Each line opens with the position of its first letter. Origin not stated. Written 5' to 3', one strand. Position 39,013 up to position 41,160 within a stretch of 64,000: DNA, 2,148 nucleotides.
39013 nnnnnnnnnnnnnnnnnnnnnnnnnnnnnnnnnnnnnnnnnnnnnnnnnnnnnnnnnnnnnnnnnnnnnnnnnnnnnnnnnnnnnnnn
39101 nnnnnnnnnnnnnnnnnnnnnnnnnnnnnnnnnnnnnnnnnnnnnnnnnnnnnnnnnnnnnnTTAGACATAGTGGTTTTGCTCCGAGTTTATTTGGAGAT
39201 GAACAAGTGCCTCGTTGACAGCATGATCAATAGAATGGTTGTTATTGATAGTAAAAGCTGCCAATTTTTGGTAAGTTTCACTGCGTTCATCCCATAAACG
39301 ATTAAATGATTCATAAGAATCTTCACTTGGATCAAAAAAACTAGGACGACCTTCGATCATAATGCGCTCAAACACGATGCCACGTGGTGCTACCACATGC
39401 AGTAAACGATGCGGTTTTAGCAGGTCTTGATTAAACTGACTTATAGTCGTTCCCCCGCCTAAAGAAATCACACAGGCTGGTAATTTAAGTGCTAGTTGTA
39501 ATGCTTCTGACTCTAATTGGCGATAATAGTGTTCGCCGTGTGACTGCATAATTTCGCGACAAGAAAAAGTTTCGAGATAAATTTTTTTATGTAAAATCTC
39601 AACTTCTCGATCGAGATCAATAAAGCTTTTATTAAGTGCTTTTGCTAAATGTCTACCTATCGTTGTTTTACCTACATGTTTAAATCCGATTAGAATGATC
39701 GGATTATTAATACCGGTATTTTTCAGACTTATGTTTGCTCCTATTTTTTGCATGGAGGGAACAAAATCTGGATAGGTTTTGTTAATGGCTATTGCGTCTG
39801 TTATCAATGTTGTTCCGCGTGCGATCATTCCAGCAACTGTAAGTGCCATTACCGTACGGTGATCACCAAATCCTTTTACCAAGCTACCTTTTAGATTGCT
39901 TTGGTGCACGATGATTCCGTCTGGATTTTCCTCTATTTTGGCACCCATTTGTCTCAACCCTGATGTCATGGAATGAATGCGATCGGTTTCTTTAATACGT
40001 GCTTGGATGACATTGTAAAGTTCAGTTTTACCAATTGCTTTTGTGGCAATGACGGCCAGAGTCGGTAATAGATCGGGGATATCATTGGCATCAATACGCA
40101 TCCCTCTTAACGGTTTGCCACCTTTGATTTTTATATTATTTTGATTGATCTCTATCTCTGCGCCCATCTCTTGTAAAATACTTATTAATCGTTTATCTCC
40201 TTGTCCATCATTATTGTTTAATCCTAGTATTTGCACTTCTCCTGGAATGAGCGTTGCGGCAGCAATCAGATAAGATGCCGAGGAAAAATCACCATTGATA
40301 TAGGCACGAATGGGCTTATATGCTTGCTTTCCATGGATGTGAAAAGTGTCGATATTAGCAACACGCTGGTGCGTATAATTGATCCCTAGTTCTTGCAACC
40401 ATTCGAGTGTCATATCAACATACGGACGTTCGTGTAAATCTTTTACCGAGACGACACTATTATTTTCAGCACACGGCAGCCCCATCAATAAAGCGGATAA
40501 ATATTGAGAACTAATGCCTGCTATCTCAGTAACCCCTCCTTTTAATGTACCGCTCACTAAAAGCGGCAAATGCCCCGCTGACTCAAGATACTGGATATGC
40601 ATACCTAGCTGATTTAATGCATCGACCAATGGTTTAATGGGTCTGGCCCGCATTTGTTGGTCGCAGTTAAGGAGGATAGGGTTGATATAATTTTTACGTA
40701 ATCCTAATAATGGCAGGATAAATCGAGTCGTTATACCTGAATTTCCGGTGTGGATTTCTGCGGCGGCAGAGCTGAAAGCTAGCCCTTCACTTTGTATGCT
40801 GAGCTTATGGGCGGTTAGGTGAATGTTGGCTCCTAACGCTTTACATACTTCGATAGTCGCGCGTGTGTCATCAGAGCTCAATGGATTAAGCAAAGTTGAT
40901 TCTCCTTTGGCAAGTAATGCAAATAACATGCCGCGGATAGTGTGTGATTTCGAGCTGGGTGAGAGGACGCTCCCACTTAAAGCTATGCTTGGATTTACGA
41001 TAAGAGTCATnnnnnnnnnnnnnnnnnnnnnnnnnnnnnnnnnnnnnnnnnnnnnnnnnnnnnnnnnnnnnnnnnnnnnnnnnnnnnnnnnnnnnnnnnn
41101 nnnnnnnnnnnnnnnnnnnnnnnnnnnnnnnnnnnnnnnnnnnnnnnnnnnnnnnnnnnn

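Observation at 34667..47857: Complete chorismate-to-tryptophan supercluster: six aro genes covering all seven shikimate steps, including an aroA-aroK fusion, divergent from trpEGDCFBA and followed by trpR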

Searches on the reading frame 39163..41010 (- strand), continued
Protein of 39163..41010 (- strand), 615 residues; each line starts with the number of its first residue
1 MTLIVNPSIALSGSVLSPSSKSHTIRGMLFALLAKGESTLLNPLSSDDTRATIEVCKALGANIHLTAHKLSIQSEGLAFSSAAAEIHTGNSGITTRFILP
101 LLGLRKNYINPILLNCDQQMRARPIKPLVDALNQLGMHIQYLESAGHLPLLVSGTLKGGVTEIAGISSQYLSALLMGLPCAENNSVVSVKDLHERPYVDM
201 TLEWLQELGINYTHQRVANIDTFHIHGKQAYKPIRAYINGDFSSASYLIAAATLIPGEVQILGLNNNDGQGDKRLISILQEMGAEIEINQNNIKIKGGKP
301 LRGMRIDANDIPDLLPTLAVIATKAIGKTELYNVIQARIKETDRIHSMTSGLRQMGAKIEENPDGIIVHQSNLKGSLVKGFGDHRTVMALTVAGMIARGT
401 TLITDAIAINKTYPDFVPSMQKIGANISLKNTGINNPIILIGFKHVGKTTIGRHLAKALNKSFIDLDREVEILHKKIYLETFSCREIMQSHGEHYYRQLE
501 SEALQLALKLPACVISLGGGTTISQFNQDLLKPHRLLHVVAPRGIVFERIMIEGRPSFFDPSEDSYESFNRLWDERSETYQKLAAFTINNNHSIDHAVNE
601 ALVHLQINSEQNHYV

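Call 59: search_solved_structures(query=window:39163-41010:-, max_evalue=1e-10)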
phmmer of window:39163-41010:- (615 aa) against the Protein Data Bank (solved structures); distinct sequences matched with E-value up to 1e-10: 41.
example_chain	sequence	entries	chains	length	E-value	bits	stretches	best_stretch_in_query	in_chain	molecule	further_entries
7tm4_A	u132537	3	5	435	3.9e-68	233.9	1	3-423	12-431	3-phosphoshikimate 1-carboxyvinyltransferase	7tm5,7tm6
3fk0_A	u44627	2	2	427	2.3e-66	228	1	3-423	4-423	3-phosphoshikimate 1-carboxyvinyltransferase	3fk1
3fjx_A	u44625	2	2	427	3.7e-66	227.3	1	3-423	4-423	3-phosphoshikimate 1-carboxyvinyltransferase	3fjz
3nvs_A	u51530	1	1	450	5.5e-66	226.7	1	3-419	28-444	3-phosphoshikimate 1-carboxyvinyltransferase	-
2qfq_A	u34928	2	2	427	5.9e-66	226.7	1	3-423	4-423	3-phosphoshikimate 1-carboxyvinyltransferase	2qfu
2qfs_A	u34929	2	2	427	1.1e-65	225.7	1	3-423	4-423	3-phosphoshikimate 1-carboxyvinyltransferase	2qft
1g6s_A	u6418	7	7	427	1.8e-65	225.1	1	3-423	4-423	EPSP SYNTHASE | 3-phosphoshikimate 1-carboxyvinyltransferase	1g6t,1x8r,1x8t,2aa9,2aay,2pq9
1eps_A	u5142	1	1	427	3.3e-65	224.2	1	3-423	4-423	5-ENOL-PYRUVYL-3-PHOSPHATE SYNTHASE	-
5xwb_A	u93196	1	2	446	8.1e-65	222.9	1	3-422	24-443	3-phosphoshikimate 1-carboxyvinyltransferase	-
1mi4_A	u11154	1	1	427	1.1e-64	222.4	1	3-423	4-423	5-enolpyruvylshikimate-3-phosphate synthase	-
1q36_A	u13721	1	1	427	2.3e-64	221.4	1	3-423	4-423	3-phosphoshikimate 1-carboxyvinyltransferase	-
7m0o_A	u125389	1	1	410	1.5e-61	212.1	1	17-421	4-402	3-phosphoshikimate 1-carboxyvinyltransferase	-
7pxy_A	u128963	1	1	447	2.4e-55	191.6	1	3-423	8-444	3-phosphoshikimate 1-carboxyvinyltransferase, chloroplastic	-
9war_A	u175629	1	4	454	2.4e-55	191.6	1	3-423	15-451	5-enolpyruvylshikimate-3-phosphate synthase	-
9uow_A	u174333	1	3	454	1.6e-54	188.9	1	3-421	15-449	3-phosphoshikimate 1-carboxyvinyltransferase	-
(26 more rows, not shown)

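Call 62: find_encoding_contigs(protein=P0047, flank=10000, max_places=1)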
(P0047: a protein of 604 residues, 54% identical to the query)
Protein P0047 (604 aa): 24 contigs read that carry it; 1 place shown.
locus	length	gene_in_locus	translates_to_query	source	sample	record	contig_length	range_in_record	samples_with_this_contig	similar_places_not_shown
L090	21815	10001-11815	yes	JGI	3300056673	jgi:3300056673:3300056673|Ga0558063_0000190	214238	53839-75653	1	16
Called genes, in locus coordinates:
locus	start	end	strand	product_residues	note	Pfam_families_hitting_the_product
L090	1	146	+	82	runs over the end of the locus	-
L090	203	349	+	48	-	-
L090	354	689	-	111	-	PF01588:tRNA_bind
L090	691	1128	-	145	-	-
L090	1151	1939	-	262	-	-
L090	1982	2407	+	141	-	PF00583:Acetyltransf_1, PF13508:Acetyltransf_7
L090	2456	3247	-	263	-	PF00905:Transpeptidase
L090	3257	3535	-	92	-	PF01371:Trp_repressor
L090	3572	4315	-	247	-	PF00290:Trp_syntA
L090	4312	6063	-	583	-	PF00697:PRAI, PF00291:PALP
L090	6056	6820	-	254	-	PF00218:IGPS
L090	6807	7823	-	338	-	PF02885:Glycos_trans_3N, PF00591:Glycos_transf_3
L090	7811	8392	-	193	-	PF00117:GATase, PF07722:Peptidase_C26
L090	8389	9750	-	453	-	PF04715:, PF00425:Chorismate_bind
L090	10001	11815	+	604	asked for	PF00275:EPSP_synthase, PF01202:SKI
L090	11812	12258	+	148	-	PF01220:DHquinase_II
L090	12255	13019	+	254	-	PF08501:Shikimate_dh_N, PF01488:Shikimate_DH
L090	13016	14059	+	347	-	PF00793:DAHP_synth_1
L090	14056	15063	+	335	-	PF00465:Fe-ADH (weak), PF13685:Fe-ADH_2 (weak), PF01761:DHQ_synthase, PF24621:DHQS_C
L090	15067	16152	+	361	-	PF01264:Chorismate_synt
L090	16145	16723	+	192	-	PF00800:PDT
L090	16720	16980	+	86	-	PF01817:CM_2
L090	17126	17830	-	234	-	PF02678:Pirin, PF17954:Pirin_C_2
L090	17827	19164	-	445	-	PF13520:AA_permease_2, PF00324:AA_permease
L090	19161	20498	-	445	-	PF12912:N_NLPC_P60, PF12913:SH3_6, PF12914:SH3_7 (weak), PF00877:NLPC_P60 (faint)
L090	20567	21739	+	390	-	PF07690:MFS_1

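Call 63: find_encoding_contigs(protein=P0037, flank=10000, max_places=1)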
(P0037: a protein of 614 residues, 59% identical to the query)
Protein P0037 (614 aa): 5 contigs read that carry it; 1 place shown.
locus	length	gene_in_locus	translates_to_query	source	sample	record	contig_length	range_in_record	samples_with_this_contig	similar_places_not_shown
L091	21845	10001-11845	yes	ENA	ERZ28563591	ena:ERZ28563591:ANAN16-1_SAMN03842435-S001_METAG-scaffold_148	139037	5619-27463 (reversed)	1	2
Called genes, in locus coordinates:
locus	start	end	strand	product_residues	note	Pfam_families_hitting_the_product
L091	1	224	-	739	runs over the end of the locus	PF02706:Wzz, PF23607:WZC_N, PF13807:GNVR, PF01656:CbiA (weak), PF10609:ParA (weak), PF13614:AAA_31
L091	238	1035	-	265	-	PF02563:Poly_export, PF22461:SLBB_2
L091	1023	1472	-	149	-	PF01451:LMWPc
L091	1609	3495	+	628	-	PF13522:GATase_6, PF13537:GATase_7, PF00733:Asn_synthase, PF02540:NAD_synthase (faint), PF06508:QueC (faint)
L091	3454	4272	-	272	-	PF00290:Trp_syntA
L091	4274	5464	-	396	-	PF00291:PALP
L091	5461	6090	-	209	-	PF00697:PRAI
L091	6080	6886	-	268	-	PF00218:IGPS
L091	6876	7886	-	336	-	PF02885:Glycos_trans_3N, PF00591:Glycos_transf_3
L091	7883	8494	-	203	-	PF00117:GATase, PF07722:Peptidase_C26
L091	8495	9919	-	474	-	PF04715:, PF00425:Chorismate_bind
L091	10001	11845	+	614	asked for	PF00275:EPSP_synthase, PF01202:SKI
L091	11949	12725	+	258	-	PF08501:Shikimate_dh_N, PF01488:Shikimate_DH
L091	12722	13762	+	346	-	PF00793:DAHP_synth_1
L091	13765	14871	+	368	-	PF00465:Fe-ADH (weak), PF13685:Fe-ADH_2, PF01761:DHQ_synthase, PF24621:DHQS_C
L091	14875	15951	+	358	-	PF01264:Chorismate_synt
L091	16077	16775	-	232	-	PF01346:FKBP_N, PF00254:FKBP_C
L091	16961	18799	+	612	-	PF13727:CoA_binding_3, PF01370:Epimerase, PF02719:Polysacc_synt_2, PF04321:RmlD_sub_bind, PF01073:3Beta_HSD, PF13460:NAD_binding_10 (weak), PF16363:GDP_Man_Dehyd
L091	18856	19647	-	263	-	PF07638:Sigma70_ECF (faint), PF08281:Sigma70_r4_2 (weak), PF00196:GerE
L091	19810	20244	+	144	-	-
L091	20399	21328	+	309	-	PF01145:Band_7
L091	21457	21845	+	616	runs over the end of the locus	PF00664:ABC_membrane, PF00005:ABC_tran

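Call 64: find_encoding_contigs(protein=P0008, flank=10000, max_places=1)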
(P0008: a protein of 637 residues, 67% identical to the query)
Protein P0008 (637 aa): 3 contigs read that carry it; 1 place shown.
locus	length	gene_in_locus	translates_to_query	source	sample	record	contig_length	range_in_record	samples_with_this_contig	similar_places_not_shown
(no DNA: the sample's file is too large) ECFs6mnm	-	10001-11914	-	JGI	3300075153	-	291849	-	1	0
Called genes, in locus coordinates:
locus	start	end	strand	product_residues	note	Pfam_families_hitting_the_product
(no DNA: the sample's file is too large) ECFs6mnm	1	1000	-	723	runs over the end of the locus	PF03717:PBP_dimer, PF00905:Transpeptidase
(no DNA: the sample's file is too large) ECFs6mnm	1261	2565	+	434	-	PF00202:Aminotran_3, PF00155:Aminotran_1_2 (weak)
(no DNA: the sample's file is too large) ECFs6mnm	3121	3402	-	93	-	PF01371:Trp_repressor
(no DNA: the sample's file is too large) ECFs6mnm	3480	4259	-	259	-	PF00290:Trp_syntA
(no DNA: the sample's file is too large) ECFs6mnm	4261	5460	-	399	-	PF00291:PALP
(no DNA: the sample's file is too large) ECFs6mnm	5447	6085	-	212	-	PF00697:PRAI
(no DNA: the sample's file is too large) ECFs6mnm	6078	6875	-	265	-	PF00218:IGPS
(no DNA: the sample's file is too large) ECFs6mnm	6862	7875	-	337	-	PF02885:Glycos_trans_3N, PF00591:Glycos_transf_3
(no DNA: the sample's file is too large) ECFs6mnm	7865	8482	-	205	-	PF00117:GATase, PF07722:Peptidase_C26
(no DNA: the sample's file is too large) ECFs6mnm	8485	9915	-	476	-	PF04715:, PF00425:Chorismate_bind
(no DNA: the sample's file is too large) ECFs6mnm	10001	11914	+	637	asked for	PF00275:EPSP_synthase, PF01202:SKI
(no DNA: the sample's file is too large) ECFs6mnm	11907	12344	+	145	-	PF01220:DHquinase_II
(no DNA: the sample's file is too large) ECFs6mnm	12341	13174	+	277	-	PF08501:Shikimate_dh_N, PF01488:Shikimate_DH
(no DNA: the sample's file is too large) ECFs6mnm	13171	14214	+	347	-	PF00793:DAHP_synth_1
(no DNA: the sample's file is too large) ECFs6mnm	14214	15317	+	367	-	PF13685:Fe-ADH_2, PF01761:DHQ_synthase, PF24621:DHQS_C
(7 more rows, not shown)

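Call 68: search_protein_families(library=ncbifam, proteins=[L090:4312-6063:-, L090:16145-16723:+, L090:16720-16980:+], max_evalue=1e-20)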
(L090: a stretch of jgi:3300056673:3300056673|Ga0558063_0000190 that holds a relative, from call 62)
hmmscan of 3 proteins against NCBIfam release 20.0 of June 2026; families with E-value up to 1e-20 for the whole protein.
L090:4312-6063:- (583 aa): 14 families
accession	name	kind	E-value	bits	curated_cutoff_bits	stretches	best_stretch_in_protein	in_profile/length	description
NF010376.0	PRK13803.1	equivalog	4.7e-228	758.9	819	1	3-582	4-594/600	bifunctional phosphoribosylanthranilate isomerase/tryptophan synthase subunit beta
TIGR00263.1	trpB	equivalog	8.6e-182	604.4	392.45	1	199-582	1-384/385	tryptophan synthase subunit beta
NF010375.0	PRK13802.1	equivalog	5.8e-132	441.1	1386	1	200-576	278-666/695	bifunctional indole-3-glycerol phosphate synthase/tryptophan synthase subunit beta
NF009057.0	PRK12391.1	equivalog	4e-52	177.3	366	1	242-580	72-423/441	TrpB-like pyridoxal phosphate-dependent enzyme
TIGR01415.1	trpB_rel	hypoth_equivalog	9.8e-51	172.8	518.85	1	230-582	48-415/419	TrpB-like pyridoxal phosphate-dependent enzyme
NF002303.0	PRK01222.2-3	equivalog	1.2e-41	142.5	224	1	6-196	3-202/208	phosphoribosylanthranilate isomerase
NF002300.0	PRK01222.1-7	equivalog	1.2e-33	116.4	212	1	6-195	4-192/195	phosphoribosylanthranilate isomerase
NF002298.0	PRK01222.1-4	equivalog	1.3e-33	116.4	215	1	6-194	5-202/209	phosphoribosylanthranilate isomerase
NF002295.0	PRK01222.1-1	equivalog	4.1e-30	104.9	216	0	5-105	4-103/219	phosphoribosylanthranilate isomerase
NF006945.0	PRK09427.1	equivalog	5.8e-26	91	380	1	7-193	263-457/461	bifunctional indole-3-glycerol-phosphate synthase TrpC/phosphoribosylanthranilate isomerase TrpF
NF002299.0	PRK01222.1-6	equivalog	1.9e-24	86.3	231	1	6-194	20-225/231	phosphoribosylanthranilate isomerase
NF002297.0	PRK01222.1-3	equivalog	1e-22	80.7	259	1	6-195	3-200/204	phosphoribosylanthranilate isomerase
NF002304.0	PRK01222.2-4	equivalog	1.1e-21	77.3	181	0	5-196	2-205/208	phosphoribosylanthranilate isomerase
NF002302.0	PRK01222.2-2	equivalog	2.7e-21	76.7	172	1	6-195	3-187/193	phosphoribosylanthranilate isomerase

L090:16145-16723:+ (192 aa): 3 families
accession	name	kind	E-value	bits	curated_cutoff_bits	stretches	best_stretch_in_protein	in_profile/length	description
NF008865.0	PRK11898.1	equivalog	5.6e-38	130.7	219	1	10-189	7-185/284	prephenate dehydratase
NF008866.0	PRK11899.1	equivalog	1.1e-32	113.4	359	1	9-189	10-183/283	prephenate dehydratase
NF007910.0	PRK10622.1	equivalog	5.5e-22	78.2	577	1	8-189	107-286/386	bifunctional chorismate mutase/prephenate dehydratase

L090:16720-16980:+ (86 aa): 0 families

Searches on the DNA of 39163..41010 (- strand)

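Call 53: search_rna_families(source=L041, start=1900, end=2800, threshold=evalue, max_evalue=0.01)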
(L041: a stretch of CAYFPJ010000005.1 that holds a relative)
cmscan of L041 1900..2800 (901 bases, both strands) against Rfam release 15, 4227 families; matches with E-value up to 0.01: 0.
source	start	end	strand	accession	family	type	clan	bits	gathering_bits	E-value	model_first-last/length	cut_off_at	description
